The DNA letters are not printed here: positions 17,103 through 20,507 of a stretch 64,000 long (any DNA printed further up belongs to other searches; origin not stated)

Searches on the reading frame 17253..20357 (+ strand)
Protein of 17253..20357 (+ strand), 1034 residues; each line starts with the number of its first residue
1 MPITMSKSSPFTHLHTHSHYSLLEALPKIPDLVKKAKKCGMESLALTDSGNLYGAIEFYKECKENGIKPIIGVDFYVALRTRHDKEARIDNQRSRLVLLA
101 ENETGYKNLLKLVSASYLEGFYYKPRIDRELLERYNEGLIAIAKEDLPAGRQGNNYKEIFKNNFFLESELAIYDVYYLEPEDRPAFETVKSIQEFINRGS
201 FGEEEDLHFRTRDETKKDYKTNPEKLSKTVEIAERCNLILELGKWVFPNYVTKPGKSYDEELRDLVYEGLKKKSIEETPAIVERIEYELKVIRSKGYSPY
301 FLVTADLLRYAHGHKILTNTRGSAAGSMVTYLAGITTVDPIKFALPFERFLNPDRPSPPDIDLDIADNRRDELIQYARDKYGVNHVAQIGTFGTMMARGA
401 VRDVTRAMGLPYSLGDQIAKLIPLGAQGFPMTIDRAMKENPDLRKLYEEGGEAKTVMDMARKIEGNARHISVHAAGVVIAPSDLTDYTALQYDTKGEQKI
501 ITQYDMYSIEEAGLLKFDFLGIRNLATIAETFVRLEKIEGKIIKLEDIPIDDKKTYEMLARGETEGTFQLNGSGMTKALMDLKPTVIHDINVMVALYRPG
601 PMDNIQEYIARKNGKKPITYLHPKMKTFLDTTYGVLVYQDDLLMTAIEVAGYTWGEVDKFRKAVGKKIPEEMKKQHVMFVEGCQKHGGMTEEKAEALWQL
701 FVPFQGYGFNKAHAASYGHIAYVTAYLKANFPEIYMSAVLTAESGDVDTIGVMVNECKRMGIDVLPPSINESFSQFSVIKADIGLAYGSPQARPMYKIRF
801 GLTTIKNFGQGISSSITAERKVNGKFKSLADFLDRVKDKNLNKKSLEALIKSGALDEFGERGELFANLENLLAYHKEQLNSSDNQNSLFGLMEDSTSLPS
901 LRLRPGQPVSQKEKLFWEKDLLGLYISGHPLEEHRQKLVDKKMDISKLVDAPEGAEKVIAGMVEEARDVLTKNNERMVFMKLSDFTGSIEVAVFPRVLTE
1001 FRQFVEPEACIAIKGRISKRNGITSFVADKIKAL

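Call 8: search_protein_families(library=pfam, proteins=[window:17253-20357:+], max_evalue=0.001)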
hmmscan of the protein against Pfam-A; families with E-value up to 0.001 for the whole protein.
window:17253-20357:+ (1034 aa): 5 families
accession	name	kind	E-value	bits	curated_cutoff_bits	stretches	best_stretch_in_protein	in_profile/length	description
PF07733.18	DNA_pol3_alpha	-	3.2e-91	306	23.9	1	261-521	2-260/260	Bacterial DNA polymerase III alpha NTPase domain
PF17657.6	DNA_pol3_finger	-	2.5e-50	170.5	22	1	524-687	1-166/166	Bacterial DNA polymerase III alpha subunit finger domain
PF02811.25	PHP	-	4.4e-46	157.7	26.4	1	13-154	1-128/164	PHP domain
PF14579.12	HHH_6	-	1.8e-25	89.4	25.6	1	761-860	1-85/90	Helix-hairpin-helix motif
PF01336.31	tRNA_anti-codon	-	3.7e-11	43.2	27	1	958-1032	2-73/75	OB-fold nucleic acid binding domain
